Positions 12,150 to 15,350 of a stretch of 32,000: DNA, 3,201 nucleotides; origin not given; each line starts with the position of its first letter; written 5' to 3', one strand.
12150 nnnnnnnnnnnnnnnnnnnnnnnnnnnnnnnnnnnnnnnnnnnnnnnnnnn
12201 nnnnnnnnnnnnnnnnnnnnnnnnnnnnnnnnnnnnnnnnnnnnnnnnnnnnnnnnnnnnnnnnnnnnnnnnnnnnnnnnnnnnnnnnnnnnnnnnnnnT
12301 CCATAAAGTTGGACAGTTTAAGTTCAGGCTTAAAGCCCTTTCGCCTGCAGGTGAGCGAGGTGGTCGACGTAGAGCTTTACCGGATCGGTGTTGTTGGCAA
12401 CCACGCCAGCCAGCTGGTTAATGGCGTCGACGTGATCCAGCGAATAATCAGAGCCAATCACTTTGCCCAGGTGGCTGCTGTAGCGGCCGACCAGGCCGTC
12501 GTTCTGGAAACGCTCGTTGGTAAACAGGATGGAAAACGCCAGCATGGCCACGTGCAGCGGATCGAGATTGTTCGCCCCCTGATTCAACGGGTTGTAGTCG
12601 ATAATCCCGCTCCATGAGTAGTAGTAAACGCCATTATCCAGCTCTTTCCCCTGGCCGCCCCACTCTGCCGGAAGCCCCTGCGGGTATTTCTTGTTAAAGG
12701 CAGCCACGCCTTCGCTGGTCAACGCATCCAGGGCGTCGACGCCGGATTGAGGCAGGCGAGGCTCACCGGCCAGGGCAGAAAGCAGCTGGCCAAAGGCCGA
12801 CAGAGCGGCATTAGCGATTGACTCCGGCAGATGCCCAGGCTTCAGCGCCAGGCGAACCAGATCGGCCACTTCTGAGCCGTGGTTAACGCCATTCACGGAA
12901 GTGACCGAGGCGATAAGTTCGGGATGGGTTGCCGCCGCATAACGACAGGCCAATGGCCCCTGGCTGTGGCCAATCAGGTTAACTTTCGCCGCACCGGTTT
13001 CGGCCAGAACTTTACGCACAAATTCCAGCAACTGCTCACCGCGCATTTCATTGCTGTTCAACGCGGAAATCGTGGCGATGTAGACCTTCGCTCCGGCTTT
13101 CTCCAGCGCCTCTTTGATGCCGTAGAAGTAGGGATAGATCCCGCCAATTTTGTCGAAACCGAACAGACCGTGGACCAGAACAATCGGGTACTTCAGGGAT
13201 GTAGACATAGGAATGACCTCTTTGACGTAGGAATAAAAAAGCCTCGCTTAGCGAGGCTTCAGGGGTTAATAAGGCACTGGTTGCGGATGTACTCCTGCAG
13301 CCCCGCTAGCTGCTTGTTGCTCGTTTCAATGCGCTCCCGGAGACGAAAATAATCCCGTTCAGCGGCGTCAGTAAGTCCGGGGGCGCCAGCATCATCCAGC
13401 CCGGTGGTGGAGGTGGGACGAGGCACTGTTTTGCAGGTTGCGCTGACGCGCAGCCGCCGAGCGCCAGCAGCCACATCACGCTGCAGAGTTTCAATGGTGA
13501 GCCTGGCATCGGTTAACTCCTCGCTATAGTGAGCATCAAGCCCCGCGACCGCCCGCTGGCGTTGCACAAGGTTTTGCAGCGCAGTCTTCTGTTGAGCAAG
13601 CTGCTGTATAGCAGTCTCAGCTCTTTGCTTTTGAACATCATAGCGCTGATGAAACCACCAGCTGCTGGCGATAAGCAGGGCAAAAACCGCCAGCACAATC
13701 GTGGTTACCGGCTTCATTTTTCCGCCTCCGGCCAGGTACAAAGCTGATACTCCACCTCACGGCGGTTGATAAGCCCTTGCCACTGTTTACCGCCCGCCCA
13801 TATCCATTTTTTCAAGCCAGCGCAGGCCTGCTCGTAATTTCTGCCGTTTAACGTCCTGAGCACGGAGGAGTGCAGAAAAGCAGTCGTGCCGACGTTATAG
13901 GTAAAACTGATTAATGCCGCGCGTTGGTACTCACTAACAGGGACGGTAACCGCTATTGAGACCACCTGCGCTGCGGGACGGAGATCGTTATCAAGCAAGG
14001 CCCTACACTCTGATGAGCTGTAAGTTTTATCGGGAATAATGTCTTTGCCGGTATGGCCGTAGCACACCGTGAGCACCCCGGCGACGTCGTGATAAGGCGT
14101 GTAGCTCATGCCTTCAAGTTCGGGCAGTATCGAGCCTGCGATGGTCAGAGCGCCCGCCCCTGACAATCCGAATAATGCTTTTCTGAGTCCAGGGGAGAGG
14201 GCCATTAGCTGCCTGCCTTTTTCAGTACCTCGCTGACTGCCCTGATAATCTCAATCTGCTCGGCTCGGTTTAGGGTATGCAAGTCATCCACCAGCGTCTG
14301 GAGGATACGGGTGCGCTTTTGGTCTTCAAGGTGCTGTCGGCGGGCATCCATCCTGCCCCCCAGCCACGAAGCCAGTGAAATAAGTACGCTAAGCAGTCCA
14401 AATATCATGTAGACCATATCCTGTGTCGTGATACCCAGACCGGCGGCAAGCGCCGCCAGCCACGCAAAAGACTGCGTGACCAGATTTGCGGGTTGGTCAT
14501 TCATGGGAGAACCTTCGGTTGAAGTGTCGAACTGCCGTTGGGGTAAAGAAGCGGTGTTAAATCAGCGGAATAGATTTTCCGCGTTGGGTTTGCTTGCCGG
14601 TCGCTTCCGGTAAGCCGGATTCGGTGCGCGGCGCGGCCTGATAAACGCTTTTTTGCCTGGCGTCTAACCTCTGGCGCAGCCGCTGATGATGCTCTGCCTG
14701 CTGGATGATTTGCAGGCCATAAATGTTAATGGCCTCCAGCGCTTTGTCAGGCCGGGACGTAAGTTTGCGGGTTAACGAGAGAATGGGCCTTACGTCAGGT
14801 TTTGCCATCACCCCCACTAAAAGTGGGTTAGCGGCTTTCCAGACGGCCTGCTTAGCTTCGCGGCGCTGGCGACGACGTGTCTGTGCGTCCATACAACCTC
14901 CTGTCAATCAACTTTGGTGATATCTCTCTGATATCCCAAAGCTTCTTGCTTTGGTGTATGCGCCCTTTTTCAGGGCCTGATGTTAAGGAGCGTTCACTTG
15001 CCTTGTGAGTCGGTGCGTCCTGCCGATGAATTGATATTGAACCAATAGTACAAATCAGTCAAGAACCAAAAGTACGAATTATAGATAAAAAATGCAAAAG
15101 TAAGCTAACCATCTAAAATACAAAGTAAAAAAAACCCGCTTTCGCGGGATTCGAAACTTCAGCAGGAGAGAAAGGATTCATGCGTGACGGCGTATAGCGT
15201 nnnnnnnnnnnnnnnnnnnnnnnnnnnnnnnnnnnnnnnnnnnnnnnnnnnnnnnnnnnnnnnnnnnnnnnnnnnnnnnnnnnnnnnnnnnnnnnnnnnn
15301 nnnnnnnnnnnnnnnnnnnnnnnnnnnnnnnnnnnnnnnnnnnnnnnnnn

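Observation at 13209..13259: A strong intrinsic terminator and no promoter space between Rz/Rz1 and the lipase start: lipase expression predicted to need N-mediated read-through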

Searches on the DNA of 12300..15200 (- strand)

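Call 29: search_dna_similar(query=window:12300-15200:-, collection=phages, mode=distant, max_rows=15)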
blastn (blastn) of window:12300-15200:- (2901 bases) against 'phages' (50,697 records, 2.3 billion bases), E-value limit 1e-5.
Records with a match: 435; places in all: 445; records where one place covers at least 80% of the query: 0.
Best place of each record, by identity: 80-90% 6; 60-80% 429.
By first word of the organism name: Escherichia 164; Stx2a-converting 123; Stx1a-converting 46; Enterobacteria 23; Stx2c-converting 15; Stx2-converting 15; Salmonella 9; Stx 6; Shigella 5; Klebsiella 5; and 15 more.
By host as written in the record: - 239; Escherichia coli 42; Escherichia sp. 10; Escherichia coli str. K-12 substr. MG1655 9; Escherichia coli ECOR13 7; Escherichia coli C 7; Escherichia coli K514 (EHEC) 7; Escherichia coli O157:H7 5; and 84 more.
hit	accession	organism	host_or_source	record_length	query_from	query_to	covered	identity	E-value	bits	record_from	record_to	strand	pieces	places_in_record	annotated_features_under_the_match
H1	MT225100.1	Escherichia phage Lys8385Vzw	Escherichia coli O103:H11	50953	1636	1936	10%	69.9%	7e-21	109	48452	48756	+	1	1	lysis protein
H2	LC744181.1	Stx1a-converting phage Stx1a_NIID112183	-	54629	1636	1936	10%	69.9%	7e-21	109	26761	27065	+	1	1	none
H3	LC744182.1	Stx1a-converting phage Stx1a_1602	-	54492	1636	1936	10%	69.9%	7e-21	109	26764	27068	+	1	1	none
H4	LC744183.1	Stx1a-converting phage Stx1a_99E13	-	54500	1636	1936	10%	69.9%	7e-21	109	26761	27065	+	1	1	none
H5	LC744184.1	Stx1a-converting phage Stx1a_PV02105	-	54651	1636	1936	10%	69.9%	7e-21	109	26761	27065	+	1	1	none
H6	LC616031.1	Stx2a-converting phage Stx2_EH0505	-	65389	1636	1936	10%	69.9%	3e-19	104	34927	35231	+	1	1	none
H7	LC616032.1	Stx2a-converting phage Stx2_EH1965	-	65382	1636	1936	10%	69.9%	3e-19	104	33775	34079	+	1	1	none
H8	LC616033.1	Stx2a-converting phage Stx2_EH0787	-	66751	1636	1936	10%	69.9%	3e-19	104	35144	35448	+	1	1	none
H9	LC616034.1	Stx2a-converting phage Stx2_EH0337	-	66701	1636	1936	10%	69.9%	3e-19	104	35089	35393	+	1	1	none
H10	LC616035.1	Stx2a-converting phage Stx2_13E027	-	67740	1636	1936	10%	69.9%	3e-19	104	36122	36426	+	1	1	none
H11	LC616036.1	Stx2a-converting phage Stx2_PV06-102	-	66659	1636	1936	10%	69.9%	3e-19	104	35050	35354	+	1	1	none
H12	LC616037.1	Stx2a-converting phage Stx2_4151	-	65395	1636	1936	10%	69.9%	3e-19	104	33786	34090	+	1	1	none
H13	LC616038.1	Stx2a-converting phage Stx2_707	-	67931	1636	1936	10%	69.9%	3e-19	104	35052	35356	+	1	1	none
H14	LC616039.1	Stx2a-converting phage Stx2_131033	-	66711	1636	1936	10%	69.9%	3e-19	104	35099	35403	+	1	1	none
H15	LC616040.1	Stx2a-converting phage Stx2_3993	-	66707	1636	1936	10%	69.9%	3e-19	104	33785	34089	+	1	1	none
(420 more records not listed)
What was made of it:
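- Tried and rejected: Close phage relative that would show what follows Rz: blastn against 50,697 phage records found only about 70% identity over 300 nt of Rz (call 29).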
